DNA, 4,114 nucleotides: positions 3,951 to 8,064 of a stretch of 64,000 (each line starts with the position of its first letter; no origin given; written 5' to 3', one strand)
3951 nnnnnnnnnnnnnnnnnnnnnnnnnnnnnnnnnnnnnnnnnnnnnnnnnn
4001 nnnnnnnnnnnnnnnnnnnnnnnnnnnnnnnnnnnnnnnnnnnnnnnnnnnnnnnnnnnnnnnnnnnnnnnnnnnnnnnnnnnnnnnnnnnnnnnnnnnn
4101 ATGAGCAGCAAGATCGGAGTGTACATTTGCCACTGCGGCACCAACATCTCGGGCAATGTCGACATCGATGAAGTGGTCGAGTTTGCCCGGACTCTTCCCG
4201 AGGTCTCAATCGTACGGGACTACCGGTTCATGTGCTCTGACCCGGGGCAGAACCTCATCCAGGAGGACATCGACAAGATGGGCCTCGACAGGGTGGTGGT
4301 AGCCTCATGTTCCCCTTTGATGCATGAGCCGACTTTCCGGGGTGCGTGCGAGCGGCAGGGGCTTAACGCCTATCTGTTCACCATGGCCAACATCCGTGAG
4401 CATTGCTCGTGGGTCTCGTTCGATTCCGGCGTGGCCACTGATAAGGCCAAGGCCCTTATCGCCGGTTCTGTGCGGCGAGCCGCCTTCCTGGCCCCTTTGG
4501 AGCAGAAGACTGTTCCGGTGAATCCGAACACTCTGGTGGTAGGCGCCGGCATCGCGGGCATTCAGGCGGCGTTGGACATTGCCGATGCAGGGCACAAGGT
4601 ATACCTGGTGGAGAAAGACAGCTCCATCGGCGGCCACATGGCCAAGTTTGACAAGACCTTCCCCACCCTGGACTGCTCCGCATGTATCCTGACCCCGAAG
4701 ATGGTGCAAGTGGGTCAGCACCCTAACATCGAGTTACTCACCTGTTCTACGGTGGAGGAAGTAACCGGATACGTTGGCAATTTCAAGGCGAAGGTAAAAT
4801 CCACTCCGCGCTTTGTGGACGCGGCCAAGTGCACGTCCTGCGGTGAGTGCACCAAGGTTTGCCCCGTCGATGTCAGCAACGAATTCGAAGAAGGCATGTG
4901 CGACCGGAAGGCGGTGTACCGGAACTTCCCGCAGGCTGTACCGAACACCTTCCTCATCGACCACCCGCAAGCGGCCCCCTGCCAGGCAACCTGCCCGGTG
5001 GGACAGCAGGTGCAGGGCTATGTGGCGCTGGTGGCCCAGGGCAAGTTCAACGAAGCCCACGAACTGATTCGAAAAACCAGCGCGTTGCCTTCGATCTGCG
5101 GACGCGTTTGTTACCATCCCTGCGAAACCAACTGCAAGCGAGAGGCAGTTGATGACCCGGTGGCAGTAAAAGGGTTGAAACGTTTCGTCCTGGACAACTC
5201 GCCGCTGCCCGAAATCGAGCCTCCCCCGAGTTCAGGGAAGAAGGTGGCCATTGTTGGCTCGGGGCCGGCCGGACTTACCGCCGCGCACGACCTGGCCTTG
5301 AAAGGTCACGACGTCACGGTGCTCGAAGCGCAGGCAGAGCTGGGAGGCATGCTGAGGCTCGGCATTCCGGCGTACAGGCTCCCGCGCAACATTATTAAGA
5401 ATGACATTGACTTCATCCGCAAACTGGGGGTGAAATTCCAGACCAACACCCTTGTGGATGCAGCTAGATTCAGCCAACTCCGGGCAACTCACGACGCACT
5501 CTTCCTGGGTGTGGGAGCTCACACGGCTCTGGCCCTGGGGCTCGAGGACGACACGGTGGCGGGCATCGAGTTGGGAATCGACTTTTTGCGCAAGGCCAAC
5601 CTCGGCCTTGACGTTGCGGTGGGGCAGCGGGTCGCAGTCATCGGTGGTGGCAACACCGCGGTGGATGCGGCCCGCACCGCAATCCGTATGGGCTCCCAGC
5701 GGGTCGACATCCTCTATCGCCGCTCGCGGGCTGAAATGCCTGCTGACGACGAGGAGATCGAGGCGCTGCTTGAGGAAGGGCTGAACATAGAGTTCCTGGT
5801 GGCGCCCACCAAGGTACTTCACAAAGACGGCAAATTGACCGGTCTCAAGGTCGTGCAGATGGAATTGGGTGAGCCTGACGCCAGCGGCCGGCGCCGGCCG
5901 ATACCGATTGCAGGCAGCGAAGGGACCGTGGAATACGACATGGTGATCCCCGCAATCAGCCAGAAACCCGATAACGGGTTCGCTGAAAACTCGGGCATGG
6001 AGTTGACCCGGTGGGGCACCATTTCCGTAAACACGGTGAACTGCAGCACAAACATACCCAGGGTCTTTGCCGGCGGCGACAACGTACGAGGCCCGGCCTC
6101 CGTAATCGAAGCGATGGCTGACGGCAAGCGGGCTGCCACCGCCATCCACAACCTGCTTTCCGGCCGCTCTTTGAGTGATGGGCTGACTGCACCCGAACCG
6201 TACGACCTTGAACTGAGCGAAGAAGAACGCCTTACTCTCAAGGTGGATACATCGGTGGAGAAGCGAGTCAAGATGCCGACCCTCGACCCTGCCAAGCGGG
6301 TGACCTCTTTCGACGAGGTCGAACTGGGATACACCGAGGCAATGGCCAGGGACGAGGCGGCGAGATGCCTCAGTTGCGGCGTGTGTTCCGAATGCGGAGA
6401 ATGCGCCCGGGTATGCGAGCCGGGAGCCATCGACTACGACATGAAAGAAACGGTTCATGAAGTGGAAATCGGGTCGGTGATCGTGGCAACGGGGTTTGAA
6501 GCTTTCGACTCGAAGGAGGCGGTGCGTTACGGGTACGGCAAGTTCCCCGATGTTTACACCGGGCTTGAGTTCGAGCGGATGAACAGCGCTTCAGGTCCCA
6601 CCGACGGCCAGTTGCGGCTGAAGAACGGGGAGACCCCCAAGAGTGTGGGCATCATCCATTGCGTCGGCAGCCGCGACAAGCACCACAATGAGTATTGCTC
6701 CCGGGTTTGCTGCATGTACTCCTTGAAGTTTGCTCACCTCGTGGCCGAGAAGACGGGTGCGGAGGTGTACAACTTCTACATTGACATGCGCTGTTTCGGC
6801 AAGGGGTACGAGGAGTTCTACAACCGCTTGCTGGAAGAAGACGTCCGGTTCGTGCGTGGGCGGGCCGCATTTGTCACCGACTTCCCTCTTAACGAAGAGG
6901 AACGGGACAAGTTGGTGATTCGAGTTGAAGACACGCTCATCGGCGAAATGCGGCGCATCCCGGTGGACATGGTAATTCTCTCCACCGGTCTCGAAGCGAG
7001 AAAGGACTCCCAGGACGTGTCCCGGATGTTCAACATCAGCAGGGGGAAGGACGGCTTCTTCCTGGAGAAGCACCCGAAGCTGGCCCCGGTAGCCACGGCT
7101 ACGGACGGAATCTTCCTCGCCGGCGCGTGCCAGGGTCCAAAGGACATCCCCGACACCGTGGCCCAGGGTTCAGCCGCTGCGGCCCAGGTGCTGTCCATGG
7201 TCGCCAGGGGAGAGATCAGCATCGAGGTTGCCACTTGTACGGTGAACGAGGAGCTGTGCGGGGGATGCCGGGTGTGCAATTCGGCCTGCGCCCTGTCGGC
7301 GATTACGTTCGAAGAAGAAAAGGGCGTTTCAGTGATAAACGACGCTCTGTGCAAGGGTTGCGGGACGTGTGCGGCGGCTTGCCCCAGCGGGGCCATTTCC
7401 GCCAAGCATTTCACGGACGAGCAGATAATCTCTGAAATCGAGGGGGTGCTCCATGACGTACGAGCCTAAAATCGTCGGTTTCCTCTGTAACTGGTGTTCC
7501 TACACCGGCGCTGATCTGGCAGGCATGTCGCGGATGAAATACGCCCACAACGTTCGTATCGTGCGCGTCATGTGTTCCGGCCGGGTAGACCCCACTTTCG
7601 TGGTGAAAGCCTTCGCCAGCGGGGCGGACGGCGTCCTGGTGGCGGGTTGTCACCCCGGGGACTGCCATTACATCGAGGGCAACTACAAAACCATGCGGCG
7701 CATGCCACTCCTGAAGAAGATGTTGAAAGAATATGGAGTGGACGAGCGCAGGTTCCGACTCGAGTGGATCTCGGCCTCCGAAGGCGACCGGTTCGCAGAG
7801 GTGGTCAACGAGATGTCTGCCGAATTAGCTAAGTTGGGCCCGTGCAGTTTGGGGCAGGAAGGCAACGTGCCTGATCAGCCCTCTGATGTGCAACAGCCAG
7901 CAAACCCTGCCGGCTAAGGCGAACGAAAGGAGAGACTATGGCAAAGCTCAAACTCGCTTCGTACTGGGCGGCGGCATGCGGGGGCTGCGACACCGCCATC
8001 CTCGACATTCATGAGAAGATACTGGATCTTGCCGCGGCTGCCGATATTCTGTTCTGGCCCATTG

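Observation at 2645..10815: Complete HdrCBA-MvhDGA(+protease) flavin-based electron-bifurcation module, with an HdrA that has swallowed a GltD-like NAD(P)H oxidoreductase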

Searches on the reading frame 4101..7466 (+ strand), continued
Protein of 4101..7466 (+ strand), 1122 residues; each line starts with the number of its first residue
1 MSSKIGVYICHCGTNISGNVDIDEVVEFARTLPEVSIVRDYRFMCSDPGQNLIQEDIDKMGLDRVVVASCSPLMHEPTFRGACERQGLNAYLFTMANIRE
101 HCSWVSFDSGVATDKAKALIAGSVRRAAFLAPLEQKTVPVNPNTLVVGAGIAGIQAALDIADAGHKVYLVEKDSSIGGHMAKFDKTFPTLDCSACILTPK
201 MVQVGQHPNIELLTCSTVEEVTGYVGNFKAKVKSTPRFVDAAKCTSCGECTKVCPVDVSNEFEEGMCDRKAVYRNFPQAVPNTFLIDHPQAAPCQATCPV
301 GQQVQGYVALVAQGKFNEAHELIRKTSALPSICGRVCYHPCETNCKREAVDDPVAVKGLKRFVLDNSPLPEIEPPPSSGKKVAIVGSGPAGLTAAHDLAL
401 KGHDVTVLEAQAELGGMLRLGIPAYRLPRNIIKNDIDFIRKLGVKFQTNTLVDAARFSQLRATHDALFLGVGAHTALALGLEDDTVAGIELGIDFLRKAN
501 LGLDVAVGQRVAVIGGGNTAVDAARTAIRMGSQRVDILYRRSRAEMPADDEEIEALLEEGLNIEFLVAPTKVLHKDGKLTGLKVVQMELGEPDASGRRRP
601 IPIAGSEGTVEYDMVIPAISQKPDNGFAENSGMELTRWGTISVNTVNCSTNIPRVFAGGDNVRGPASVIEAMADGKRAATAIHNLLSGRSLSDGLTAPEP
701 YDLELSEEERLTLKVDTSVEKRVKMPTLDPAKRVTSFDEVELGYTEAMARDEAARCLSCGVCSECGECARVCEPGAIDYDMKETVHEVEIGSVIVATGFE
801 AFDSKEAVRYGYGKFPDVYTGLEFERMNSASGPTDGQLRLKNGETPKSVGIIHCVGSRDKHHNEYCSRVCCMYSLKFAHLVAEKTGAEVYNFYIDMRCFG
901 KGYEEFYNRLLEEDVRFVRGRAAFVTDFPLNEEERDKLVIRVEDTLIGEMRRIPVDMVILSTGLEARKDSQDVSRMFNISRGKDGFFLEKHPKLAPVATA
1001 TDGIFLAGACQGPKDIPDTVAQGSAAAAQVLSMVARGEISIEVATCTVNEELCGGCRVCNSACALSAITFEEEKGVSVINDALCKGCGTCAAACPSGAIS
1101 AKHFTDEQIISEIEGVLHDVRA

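Call 15: find_encoding_contigs(protein=P0002, flank=10000, max_places=3)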
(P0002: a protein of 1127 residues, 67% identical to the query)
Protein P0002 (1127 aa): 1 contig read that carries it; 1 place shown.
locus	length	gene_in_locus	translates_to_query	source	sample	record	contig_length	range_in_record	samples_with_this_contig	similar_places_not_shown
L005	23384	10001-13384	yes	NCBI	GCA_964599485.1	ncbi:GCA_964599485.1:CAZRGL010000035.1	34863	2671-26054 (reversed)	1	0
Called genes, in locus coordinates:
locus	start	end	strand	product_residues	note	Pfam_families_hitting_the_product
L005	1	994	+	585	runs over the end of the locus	PF02518:HATPase_c (faint), PF25794:SACS (faint), PF13589:HATPase_c_3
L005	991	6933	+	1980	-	-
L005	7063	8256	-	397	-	PF04055:Radical_SAM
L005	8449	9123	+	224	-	PF13183:Fer4_8, PF13187:Fer4_9, PF13534:Fer4_17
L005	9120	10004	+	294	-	PF02754:CCG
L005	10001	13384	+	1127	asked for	PF00890:FAD_binding_2 (weak), PF12831:FAD_oxidored, PF13450:NAD_binding_8 (weak), PF14691:Fer4_20, PF01266:DAO (weak), PF07992:Pyr_redox_2, PF13450:NAD_binding_8, PF14697:Fer4_21 (weak), +15 more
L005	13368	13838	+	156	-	PF02662:FlpD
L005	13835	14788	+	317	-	PF01058:Oxidored_q6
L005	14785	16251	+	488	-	PF27537:HoxH, PF00374:NiFeSe_Hases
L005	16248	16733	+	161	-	PF01750:HycI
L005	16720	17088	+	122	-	PF01155:HypA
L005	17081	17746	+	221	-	PF02492:cobW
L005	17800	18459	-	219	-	PF00072:Response_reg, PF08281:Sigma70_r4_2, PF00196:GerE, PF04545:Sigma70_r4 (faint)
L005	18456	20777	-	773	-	PF02743:dCache_1, PF07730:HisKA_3, PF02518:HATPase_c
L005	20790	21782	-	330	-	PF00586:AIRS, PF02769:AIRS_C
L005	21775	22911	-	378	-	PF01924:HypD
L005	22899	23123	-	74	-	PF01455:HupF_HypC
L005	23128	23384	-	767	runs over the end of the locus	PF00708:Acylphosphatase, PF07503:zf-HYPF, PF01300:Sua5_yciO_yrdC, PF17788:HypF_C, PF22521:HypF_C_2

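Call 45: search_solved_structures(query=window:4101-7466:+, max_evalue=1e-10)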
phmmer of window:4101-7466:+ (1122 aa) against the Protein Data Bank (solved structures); distinct sequences matched with E-value up to 1e-10: 18.
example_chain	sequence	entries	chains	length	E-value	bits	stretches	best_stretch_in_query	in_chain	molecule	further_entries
5odc_A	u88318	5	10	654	2.5e-216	723.7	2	762-1120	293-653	Heterodisulfide reductase, subunit A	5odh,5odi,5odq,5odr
8rvu_a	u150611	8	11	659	2e-215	720.8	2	760-1119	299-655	H(2):CoB-CoM heterodisulfide,ferredoxin reductase subunit A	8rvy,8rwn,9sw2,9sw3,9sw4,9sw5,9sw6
8rvv_A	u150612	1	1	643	9.4e-215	718.5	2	760-1117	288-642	H(2):CoB-CoM heterodisulfide,ferredoxin reductase subunit A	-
9sfi_A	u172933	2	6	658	1.5e-206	691.4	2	762-1119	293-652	CoB--CoM heterodisulfide reductase iron-sulfur subunit A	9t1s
7bkb_A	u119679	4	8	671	8.6e-187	626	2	762-1115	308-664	CoB--CoM heterodisulfide reductase iron-sulfur subunit A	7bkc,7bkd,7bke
9bov_A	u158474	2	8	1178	2.1e-121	409.5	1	291-770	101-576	Molybdopterin oxidoreductase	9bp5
9n5u_A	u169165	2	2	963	1.3e-116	393.6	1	291-782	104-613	NfnA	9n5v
8oh5_C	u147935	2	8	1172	3.4e-102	345.8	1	292-781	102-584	Formate dehydrogenase-O, major subunit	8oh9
4ylf_B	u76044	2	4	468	3e-94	319.5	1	292-689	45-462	Dihydropyrimidine dehydrogenase subunit A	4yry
5jca_L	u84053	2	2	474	3.5e-94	319.3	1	291-687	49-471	NADH-dependent Ferredoxin:NADP Oxidoreductase (NfnI) subunit alpha | NADH-dependent Ferredoxin:NADP Oxidoreductase subunit alpha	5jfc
5vj7_A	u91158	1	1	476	1.4e-75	257.7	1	291-689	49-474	Oxidoreductase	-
6s6s_G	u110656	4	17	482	2.7e-67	230.3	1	294-687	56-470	Glutamate synthase [NADPH] small chain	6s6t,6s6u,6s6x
2vdc_G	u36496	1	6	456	7.1e-67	228.9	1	293-687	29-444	GLUTAMATE SYNTHASE [NADPH] SMALL CHAIN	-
6tjr_A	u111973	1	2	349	6.1e-45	156.3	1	788-1033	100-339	Fumarate reductase/succinate dehydrogenase flavoprotein domain protein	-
7mfm_I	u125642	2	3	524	1.1e-43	152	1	296-694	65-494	Glutamate synthase (NADPH) small chain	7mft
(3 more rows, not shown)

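Call 49: search_solved_structures(query=window:4101-7466:+, max_evalue=1e-200, show_alignments=1)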
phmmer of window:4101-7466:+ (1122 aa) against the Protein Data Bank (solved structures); distinct sequences matched with E-value up to 1e-200: 4.
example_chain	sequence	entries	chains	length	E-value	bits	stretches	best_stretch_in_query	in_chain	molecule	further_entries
5odc_A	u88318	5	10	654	2.5e-216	723.7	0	762-1120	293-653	Heterodisulfide reductase, subunit A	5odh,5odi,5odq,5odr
8rvu_a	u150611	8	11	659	2e-215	720.8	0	760-1119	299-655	H(2):CoB-CoM heterodisulfide,ferredoxin reductase subunit A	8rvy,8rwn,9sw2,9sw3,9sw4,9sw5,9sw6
8rvv_A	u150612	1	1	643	9.4e-215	718.5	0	760-1117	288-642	H(2):CoB-CoM heterodisulfide,ferredoxin reductase subunit A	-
9sfi_A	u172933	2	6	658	1.5e-206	691.4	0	762-1119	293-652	CoB--CoM heterodisulfide reductase iron-sulfur subunit A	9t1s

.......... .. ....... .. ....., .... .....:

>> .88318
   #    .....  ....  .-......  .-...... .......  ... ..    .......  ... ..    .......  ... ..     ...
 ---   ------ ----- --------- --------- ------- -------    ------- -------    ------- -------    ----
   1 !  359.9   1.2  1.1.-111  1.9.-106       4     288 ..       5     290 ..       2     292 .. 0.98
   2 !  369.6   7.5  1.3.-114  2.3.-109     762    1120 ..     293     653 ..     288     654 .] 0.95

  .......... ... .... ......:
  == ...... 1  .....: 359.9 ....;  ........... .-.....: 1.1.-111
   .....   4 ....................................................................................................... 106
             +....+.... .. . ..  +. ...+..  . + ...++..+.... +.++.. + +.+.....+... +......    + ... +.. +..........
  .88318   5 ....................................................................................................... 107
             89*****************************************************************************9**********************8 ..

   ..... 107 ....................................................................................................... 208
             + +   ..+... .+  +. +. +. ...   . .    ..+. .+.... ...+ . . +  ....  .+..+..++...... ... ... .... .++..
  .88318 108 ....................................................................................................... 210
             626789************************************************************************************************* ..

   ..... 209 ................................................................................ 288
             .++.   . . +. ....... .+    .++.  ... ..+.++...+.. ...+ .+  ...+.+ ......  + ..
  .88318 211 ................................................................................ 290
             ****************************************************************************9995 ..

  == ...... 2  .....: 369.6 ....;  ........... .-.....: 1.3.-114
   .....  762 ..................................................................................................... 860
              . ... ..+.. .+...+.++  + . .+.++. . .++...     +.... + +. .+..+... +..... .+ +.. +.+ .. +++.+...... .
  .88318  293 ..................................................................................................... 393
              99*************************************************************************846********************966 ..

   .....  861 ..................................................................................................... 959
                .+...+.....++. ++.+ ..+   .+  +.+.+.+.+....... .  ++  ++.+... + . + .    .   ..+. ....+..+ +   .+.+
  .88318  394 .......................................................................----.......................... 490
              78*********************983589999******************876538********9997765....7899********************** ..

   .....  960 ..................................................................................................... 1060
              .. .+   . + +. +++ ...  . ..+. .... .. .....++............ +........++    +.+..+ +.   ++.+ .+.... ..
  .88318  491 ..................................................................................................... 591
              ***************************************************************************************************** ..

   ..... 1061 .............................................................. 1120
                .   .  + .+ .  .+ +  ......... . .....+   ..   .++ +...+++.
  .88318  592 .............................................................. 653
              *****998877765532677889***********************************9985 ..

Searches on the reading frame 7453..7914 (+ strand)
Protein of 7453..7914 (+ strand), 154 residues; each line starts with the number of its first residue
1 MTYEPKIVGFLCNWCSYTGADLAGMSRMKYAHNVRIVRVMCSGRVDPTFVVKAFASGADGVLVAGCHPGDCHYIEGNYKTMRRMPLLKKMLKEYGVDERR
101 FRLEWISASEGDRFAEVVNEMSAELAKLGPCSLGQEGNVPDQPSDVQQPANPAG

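Call 6: search_protein_families(library=pfam, proteins=[window:7453-7914:+], max_evalue=0.001)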
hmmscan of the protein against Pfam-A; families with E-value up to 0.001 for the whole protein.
window:7453-7914:+ (154 aa): 1 family
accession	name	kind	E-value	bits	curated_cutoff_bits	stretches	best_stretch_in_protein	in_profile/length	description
PF02662.21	FlpD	-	9.2e-57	190.8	22.3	1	7-129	1-123/123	Methyl-viologen-reducing hydrogenase, delta subunit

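Call 10: search_protein_families(library=ncbifam, proteins=[window:7453-7914:+], max_evalue=0.00001)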
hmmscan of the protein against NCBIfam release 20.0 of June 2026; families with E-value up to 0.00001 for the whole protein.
window:7453-7914:+ (154 aa): 3 families
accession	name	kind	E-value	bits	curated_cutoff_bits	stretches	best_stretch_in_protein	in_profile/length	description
NF040770.1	hetero_SS_HdrA2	exception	2.6e-58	197.8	1100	1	4-131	647-774/777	CoB-CoM heterodisulfide reductase HdrA2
NF045873.1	F420_non_VhuD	exception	1e-40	138.9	215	1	4-133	1-130/132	F420-non-reducing hydrogenase iron-sulfur subunit VhuD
NF041891.1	hdrA_Methbact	equivalog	5.7e-12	44.7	1300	1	4-108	643-741/762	ferredoxin:CoB-CoM heterodisulfide reductase subunit HdrA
